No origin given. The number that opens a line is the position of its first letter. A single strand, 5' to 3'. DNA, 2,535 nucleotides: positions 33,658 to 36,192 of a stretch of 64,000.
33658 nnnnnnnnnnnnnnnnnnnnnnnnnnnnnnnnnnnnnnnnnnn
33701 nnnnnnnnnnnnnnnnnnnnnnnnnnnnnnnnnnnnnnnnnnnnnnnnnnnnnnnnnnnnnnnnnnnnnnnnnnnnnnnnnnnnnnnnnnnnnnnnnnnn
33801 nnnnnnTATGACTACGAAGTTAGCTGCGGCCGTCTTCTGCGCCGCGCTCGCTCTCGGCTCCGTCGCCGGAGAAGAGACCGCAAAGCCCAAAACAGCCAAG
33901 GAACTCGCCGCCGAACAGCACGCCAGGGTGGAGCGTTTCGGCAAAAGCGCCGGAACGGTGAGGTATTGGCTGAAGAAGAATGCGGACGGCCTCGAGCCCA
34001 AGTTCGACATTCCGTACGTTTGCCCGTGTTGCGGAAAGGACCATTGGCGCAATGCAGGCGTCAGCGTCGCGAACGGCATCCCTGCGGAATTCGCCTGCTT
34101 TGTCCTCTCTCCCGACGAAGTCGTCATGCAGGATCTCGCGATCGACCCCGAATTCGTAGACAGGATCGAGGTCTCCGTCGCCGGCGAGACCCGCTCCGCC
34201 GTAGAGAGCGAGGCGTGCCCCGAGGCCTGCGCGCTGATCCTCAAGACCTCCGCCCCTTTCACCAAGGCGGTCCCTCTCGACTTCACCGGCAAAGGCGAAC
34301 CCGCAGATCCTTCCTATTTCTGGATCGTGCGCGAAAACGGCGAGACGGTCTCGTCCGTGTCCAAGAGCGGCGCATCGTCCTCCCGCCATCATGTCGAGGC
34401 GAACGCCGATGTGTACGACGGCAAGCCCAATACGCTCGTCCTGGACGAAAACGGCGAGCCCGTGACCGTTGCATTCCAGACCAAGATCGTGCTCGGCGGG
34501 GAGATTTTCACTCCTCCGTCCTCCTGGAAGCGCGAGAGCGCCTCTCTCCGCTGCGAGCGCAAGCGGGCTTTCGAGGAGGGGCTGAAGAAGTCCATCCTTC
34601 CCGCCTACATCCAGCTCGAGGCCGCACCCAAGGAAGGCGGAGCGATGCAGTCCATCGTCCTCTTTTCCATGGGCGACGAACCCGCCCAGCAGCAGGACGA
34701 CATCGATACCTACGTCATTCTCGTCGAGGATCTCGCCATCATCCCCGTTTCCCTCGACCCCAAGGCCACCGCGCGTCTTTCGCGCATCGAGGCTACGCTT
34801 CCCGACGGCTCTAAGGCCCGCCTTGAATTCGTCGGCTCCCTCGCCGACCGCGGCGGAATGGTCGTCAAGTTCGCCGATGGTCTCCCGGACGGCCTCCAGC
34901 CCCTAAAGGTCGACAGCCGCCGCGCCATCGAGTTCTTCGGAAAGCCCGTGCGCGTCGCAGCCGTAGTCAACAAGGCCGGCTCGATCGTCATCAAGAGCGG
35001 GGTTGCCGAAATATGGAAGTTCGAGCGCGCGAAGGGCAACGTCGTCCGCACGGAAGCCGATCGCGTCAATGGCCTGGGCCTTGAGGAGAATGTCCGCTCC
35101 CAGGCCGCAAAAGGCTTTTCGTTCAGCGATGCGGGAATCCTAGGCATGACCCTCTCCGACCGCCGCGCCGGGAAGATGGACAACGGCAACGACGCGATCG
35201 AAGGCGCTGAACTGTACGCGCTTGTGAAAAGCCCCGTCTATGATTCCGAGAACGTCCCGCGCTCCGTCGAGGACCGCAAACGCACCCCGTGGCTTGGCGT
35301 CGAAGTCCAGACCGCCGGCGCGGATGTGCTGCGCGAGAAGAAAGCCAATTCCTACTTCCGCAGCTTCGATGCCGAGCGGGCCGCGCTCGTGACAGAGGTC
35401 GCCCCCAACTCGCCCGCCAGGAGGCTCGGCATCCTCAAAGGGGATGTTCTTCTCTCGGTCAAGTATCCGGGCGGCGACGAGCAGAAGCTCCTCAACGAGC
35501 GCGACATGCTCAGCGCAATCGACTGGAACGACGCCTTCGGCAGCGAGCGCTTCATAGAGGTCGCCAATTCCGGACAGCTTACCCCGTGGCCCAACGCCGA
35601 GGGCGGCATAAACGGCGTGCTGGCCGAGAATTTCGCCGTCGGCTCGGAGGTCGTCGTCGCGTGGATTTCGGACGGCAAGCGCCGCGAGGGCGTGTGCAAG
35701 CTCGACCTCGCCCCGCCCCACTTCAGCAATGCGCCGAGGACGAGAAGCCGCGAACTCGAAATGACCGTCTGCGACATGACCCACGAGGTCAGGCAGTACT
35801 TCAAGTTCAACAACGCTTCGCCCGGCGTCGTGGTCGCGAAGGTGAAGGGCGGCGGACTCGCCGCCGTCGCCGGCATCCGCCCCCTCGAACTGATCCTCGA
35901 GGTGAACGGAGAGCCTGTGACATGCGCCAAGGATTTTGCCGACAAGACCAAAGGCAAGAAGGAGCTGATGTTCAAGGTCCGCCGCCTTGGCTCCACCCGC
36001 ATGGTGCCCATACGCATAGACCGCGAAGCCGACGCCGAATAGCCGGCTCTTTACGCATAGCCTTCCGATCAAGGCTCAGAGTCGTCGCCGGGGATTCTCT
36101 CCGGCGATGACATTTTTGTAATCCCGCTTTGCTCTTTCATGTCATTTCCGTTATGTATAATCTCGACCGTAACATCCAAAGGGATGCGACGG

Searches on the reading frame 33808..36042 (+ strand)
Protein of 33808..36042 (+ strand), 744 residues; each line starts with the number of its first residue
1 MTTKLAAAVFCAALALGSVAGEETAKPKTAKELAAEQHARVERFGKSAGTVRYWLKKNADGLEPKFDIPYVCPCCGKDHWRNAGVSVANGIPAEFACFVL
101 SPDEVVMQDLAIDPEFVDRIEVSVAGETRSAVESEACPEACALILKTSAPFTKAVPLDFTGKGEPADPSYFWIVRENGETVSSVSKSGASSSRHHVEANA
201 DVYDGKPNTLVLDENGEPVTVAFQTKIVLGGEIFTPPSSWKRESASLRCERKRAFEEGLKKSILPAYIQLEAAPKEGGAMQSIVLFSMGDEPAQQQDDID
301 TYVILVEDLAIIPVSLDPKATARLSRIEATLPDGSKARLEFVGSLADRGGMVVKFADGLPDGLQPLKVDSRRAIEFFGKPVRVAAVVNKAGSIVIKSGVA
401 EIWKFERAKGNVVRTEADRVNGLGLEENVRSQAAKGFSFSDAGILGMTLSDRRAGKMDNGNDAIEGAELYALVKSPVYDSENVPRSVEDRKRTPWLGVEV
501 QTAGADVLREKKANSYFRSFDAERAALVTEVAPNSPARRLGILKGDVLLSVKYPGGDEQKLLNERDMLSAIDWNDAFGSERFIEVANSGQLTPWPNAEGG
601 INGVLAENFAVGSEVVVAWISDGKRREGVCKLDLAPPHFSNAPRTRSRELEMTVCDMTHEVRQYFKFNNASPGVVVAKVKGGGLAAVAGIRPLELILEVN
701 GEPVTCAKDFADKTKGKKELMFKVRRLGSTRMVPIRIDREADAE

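Call 28: search_protein_families(library=pfam, max_evalue=0.01, proteins=[window:33808-36042:+])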
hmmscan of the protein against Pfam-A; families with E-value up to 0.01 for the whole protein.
window:33808-36042:+ (744 aa): 3 families
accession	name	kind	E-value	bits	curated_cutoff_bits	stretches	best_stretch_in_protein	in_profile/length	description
PF17820.7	PDZ_6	-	1.1e-12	47.9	27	2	528-551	2-25/54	PDZ domain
PF00595.29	PDZ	-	1.5e-08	35.3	23.2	1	671-707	24-60/81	PDZ domain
PF13180.12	PDZ_2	-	1.6e-08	35.1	27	1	517-551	12-39/80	PDZ domain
